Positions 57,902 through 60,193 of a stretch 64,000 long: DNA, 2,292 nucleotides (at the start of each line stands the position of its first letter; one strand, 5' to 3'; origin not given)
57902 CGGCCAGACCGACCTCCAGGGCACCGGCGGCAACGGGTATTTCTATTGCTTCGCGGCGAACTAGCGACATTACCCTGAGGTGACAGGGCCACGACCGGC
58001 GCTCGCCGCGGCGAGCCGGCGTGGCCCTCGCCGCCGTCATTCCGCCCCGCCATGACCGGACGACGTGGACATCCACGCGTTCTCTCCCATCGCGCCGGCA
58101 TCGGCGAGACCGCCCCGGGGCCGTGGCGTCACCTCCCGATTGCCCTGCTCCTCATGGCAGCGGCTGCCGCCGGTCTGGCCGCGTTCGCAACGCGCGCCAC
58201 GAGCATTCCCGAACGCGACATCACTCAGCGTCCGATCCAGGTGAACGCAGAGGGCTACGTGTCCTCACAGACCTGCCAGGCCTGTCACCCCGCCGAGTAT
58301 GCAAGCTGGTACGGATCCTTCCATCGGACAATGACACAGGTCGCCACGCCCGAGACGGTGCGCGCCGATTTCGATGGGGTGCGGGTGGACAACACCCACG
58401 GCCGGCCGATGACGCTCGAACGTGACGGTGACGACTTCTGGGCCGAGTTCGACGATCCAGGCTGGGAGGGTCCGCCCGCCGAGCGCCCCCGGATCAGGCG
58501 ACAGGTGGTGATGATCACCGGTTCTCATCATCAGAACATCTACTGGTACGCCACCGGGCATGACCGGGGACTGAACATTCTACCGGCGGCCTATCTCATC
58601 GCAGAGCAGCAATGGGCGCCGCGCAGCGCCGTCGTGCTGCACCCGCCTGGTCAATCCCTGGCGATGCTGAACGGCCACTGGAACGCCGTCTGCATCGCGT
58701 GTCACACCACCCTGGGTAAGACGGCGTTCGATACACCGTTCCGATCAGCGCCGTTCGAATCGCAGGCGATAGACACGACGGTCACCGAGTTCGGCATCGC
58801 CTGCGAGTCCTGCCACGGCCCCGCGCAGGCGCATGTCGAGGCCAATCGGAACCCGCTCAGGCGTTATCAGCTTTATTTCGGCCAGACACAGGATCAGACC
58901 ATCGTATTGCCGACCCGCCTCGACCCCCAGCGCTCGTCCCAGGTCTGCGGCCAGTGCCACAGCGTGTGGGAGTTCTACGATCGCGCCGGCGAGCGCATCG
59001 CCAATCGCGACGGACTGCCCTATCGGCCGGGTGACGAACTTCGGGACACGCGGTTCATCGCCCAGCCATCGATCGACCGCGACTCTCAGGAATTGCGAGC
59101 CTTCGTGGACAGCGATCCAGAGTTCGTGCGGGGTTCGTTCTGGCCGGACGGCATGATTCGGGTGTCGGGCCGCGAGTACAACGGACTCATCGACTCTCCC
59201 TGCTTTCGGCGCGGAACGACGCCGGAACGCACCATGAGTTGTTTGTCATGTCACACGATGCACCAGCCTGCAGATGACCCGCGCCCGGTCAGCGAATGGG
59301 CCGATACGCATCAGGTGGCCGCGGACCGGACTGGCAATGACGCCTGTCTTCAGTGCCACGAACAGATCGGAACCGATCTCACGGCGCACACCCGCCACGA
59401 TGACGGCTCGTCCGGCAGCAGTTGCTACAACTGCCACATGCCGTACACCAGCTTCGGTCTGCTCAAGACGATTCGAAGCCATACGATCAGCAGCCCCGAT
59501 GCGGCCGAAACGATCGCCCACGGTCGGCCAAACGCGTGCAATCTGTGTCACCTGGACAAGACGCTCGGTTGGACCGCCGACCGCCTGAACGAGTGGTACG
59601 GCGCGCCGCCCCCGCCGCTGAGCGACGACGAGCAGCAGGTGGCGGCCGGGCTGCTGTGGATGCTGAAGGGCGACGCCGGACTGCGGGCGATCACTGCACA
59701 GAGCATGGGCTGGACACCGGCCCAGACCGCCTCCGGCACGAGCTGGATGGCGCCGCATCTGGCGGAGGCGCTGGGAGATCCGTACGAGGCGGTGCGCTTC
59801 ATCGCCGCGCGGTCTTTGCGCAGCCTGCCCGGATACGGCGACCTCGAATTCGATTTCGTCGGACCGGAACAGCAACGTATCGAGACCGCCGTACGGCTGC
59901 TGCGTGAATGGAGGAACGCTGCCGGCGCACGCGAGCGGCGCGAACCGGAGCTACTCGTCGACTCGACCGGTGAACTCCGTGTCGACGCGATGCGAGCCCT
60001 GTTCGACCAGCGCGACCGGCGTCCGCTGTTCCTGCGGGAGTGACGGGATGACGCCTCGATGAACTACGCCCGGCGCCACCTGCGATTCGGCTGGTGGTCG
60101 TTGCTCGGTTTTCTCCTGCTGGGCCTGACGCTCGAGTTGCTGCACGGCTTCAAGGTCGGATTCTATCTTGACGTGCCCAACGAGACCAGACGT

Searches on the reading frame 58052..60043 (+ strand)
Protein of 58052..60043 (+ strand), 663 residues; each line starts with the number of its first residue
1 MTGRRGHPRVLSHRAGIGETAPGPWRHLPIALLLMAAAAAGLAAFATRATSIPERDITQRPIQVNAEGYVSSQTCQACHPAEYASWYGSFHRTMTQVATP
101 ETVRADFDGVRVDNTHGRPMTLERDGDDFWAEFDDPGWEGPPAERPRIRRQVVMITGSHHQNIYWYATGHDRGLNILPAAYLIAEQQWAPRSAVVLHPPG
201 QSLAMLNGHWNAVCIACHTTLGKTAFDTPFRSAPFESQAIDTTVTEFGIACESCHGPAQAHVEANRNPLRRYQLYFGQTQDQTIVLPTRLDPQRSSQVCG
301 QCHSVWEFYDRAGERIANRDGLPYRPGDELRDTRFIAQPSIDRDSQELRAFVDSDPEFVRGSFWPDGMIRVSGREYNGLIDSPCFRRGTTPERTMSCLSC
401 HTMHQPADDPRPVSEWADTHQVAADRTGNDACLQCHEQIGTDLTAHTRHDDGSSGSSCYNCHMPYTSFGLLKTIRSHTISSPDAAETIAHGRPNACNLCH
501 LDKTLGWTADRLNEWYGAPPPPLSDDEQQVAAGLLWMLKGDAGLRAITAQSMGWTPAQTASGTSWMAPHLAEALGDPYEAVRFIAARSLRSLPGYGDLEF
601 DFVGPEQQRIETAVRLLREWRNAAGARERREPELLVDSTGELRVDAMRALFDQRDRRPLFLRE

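Call 17: search_protein_families(library=pfam, proteins=[window:58052-60043:+])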
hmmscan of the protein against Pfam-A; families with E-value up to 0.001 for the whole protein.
window:58052-60043:+ (663 aa): 4 families
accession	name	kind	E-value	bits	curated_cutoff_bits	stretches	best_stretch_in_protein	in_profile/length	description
PF14522.11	Cytochrome_C7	-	2.1e-10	40.7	24.8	1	424-500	9-66/67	Cytochrome c7 and related cytochrome c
PF02335.20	Cytochrom_C552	-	3.8e-10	39.7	24.1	2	207-312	83-184/438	Cytochrome c552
PF22113.1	Mtrc-MtrF_II-IV_dom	-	6.6e-06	26.2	30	0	211-260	120-168/176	Outer membrane cytochrome MtrC/MtrF-like, domains II/IV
PF09699.15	Paired_CXXCH_1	-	2e-05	24.6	20.6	0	393-438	5-38/41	Doubled CXXCH motif (Paired_CXXCH_1)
